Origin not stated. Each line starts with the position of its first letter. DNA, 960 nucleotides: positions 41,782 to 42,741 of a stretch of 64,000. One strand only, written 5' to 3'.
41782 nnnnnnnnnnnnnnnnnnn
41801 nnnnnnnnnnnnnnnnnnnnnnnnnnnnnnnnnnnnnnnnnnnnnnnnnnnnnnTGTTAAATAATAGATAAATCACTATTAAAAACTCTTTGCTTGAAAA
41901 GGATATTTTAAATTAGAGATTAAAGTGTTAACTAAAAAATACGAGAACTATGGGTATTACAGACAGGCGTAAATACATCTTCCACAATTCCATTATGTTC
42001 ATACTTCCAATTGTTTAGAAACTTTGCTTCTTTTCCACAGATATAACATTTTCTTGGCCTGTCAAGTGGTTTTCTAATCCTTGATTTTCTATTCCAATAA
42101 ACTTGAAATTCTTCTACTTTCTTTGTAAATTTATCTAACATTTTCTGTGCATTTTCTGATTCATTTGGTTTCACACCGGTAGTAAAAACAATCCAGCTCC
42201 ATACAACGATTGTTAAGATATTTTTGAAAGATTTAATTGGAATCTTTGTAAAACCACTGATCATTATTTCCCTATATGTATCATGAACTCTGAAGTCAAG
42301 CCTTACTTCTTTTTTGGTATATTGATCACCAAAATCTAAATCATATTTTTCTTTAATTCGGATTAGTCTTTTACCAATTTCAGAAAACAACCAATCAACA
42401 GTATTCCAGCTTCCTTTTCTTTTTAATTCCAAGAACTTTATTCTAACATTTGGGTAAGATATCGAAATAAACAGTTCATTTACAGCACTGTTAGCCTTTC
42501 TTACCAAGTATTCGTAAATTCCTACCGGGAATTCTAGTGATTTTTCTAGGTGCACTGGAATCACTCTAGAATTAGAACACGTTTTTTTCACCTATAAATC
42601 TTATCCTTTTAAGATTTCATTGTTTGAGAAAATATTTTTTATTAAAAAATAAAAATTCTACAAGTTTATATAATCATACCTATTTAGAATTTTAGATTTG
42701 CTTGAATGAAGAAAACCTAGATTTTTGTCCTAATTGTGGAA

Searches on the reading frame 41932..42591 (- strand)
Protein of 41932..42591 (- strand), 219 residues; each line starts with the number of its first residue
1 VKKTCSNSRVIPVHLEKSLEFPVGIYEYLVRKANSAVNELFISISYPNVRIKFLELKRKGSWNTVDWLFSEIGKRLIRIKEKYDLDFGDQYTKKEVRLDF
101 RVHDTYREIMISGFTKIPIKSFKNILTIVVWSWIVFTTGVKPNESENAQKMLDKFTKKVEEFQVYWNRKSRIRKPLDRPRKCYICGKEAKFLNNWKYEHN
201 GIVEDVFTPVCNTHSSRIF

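Call 16: search_protein_families(library=pfam, proteins=[window:41932-42591:-], max_evalue=0.1)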
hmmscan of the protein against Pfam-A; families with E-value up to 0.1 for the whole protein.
window:41932-42591:- (219 aa): 0 families

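Call 79: search_solved_structures(query=window:41932-42591:-, max_evalue=1)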
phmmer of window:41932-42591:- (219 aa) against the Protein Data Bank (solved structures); distinct sequences matched with E-value up to 1: 1.
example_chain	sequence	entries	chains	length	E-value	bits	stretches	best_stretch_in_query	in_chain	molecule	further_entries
2k37_A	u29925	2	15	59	0.85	12.2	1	53-81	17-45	Chlorosome Protein A | Bacteriochlorophyll c-binding protein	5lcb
